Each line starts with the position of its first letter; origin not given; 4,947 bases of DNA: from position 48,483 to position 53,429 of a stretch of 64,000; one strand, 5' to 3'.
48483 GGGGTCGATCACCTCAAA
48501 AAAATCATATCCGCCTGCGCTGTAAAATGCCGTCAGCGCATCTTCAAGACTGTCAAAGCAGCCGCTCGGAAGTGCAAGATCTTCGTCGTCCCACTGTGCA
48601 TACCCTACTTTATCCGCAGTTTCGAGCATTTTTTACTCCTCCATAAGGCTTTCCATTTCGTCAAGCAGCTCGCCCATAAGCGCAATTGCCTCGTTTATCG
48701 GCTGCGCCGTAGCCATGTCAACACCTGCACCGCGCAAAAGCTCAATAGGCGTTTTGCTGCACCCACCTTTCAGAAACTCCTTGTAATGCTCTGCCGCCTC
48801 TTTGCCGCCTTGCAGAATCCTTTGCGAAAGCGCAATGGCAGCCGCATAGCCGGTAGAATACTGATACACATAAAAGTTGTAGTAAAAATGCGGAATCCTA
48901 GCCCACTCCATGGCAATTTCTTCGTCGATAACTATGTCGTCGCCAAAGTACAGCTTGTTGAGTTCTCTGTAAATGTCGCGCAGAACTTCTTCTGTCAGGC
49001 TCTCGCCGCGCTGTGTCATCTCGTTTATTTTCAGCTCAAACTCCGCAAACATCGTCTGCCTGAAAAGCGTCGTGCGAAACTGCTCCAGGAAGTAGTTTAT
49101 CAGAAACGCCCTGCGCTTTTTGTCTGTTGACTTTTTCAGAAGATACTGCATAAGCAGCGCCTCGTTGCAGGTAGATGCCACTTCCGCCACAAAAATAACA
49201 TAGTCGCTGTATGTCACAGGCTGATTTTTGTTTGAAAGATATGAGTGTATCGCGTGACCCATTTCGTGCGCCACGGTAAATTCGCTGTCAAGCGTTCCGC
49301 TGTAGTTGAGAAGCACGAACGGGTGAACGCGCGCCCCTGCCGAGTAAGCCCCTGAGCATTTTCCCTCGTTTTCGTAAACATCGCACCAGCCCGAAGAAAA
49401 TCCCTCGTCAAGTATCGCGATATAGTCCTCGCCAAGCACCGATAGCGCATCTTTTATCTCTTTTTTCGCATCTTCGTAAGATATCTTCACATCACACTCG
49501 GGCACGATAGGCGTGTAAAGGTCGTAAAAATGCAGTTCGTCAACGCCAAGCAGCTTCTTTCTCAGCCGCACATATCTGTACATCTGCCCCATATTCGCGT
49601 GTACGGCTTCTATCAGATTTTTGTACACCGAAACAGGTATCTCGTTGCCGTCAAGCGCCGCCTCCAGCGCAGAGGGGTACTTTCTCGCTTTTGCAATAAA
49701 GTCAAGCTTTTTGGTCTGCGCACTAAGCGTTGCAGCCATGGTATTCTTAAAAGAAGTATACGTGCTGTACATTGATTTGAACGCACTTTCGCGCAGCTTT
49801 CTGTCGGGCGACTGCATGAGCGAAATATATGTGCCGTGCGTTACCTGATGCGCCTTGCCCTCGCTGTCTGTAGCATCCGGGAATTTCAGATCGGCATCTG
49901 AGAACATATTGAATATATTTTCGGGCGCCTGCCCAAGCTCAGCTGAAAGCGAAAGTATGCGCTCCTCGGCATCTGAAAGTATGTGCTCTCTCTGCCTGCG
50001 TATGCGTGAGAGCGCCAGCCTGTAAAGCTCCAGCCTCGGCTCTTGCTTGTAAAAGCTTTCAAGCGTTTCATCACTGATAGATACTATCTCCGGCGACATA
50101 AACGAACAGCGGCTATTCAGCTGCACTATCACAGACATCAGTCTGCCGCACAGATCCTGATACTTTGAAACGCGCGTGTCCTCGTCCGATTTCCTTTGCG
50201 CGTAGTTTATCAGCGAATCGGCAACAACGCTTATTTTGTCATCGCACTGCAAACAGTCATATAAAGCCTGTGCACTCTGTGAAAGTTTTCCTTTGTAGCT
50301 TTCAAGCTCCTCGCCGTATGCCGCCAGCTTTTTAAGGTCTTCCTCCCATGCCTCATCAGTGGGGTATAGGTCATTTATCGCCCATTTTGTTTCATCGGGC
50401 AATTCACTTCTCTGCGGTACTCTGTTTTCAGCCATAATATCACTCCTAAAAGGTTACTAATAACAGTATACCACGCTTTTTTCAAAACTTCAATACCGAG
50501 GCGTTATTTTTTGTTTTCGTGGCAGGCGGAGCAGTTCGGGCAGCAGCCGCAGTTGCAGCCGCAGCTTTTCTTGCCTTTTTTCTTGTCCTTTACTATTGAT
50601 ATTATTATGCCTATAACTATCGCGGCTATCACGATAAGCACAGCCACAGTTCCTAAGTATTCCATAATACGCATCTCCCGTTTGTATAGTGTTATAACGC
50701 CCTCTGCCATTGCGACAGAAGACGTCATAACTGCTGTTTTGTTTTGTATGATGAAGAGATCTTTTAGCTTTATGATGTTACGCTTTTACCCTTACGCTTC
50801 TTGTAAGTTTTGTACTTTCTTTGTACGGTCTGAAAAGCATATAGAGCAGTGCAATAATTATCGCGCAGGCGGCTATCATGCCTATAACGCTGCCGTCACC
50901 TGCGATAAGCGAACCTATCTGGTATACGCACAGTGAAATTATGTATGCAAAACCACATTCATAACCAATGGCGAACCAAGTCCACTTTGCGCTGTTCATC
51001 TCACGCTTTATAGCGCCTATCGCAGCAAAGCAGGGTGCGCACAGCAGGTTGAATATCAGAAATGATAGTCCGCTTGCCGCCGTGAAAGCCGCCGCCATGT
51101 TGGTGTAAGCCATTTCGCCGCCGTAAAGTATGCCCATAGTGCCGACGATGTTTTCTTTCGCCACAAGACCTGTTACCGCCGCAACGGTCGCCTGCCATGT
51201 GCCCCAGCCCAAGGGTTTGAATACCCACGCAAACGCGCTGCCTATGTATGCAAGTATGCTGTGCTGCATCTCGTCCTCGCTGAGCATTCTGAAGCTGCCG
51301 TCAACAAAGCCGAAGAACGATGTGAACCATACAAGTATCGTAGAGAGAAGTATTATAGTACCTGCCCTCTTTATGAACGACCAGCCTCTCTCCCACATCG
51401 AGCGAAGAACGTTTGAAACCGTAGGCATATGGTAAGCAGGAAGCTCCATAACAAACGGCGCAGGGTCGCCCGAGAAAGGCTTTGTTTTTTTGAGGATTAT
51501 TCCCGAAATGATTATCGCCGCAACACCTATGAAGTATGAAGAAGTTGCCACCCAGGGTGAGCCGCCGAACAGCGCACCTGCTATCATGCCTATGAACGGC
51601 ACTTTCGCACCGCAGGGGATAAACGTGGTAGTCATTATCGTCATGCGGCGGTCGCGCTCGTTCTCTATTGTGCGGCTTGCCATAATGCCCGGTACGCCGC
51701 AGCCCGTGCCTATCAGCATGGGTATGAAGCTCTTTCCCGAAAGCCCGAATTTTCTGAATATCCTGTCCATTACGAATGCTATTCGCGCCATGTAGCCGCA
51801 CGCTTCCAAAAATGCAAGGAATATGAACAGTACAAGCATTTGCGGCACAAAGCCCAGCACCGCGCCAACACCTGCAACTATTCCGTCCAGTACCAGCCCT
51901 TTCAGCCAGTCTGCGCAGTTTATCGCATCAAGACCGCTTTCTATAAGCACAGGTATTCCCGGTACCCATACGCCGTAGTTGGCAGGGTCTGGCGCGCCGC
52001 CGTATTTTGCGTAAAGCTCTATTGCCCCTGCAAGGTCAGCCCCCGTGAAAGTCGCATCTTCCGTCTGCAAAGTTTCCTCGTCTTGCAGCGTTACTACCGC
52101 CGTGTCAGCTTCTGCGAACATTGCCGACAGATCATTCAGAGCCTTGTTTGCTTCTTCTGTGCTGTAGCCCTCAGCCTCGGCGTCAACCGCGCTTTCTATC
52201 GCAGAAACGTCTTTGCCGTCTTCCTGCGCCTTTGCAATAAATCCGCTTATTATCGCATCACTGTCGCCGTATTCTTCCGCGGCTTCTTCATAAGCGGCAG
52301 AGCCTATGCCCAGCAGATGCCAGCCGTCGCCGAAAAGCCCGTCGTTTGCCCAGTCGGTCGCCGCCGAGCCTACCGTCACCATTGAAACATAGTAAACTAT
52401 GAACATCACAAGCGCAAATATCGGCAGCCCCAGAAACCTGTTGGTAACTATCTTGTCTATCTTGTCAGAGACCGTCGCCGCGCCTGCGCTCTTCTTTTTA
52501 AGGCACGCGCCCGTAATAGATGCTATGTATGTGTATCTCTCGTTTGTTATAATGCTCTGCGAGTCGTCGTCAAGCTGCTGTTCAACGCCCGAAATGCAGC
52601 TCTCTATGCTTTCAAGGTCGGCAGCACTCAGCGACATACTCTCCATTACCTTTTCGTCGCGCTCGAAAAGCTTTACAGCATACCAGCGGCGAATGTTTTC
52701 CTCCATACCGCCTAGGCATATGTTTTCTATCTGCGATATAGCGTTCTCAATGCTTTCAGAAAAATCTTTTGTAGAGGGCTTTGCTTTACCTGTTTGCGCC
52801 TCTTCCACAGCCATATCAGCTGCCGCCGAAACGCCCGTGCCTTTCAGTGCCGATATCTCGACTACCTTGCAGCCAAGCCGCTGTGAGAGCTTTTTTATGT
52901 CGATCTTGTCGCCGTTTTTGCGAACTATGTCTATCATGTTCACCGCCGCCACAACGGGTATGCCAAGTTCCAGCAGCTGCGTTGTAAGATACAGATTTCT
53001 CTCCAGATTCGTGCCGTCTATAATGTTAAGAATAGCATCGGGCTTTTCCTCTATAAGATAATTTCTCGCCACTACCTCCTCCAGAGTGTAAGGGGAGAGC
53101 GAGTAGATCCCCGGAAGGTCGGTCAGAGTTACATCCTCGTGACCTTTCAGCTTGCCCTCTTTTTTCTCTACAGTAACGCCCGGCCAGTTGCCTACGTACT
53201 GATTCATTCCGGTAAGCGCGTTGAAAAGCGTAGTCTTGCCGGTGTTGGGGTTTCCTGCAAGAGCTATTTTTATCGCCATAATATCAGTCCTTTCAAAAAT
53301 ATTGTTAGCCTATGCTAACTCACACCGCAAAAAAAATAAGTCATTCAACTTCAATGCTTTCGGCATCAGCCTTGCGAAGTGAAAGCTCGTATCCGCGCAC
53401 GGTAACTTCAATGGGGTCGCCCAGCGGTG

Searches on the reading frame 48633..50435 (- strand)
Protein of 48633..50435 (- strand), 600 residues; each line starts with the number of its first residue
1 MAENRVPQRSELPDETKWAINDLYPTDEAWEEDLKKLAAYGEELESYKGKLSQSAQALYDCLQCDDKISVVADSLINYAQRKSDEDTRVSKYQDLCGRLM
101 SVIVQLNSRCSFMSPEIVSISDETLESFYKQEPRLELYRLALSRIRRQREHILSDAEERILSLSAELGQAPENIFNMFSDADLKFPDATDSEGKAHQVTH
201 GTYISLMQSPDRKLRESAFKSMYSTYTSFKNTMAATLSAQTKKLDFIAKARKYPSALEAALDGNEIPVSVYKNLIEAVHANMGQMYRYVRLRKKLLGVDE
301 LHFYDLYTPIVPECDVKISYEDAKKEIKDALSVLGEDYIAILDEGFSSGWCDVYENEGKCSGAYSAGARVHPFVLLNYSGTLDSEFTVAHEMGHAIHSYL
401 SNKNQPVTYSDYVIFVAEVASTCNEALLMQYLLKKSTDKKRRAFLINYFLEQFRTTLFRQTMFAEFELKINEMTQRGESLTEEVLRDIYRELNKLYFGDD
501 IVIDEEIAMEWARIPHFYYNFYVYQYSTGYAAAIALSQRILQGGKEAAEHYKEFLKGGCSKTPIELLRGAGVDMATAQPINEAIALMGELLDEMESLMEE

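Call 88: search_protein_families(library=pfam, proteins=[window:48633-50435:-], max_evalue=0.00001)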
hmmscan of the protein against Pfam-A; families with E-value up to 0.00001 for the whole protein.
window:48633-50435:- (600 aa): 2 families
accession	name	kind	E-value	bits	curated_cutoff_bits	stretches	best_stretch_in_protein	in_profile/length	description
PF01432.26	Peptidase_M3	-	6.3e-79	266.9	27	1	206-585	2-456/457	Peptidase family M3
PF08439.15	Peptidase_M3_N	-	6e-23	81.3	25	1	116-185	1-70/70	Oligopeptidase F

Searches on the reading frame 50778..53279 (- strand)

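Call 88: search_protein_families(library=pfam, proteins=[window:50778-53279:-], max_evalue=0.00001)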
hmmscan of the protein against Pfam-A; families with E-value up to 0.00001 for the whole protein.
window:50778-53279:- (833 aa): 5 families
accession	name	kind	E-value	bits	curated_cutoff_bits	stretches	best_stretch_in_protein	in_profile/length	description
PF02421.24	FeoB_N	-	4.5e-67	224.9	27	1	4-153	2-152/156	Ferrous iron transport protein B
PF07670.19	Gate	-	6e-33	113.8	29.6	2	475-569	2-103/104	Nucleoside recognition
PF17910.6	FeoB_Cyto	-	1.3e-21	77.2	23.4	1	173-261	1-90/90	FeoB cytosolic helical domain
PF07664.17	FeoB_C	-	2.1e-21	75.8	26.6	1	579-631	2-54/54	Ferrous iron transport protein B C terminus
PF01926.29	MMR_HSR1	-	4.2e-20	72.4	21.9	1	4-114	1-112/113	50S ribosome-binding GTPase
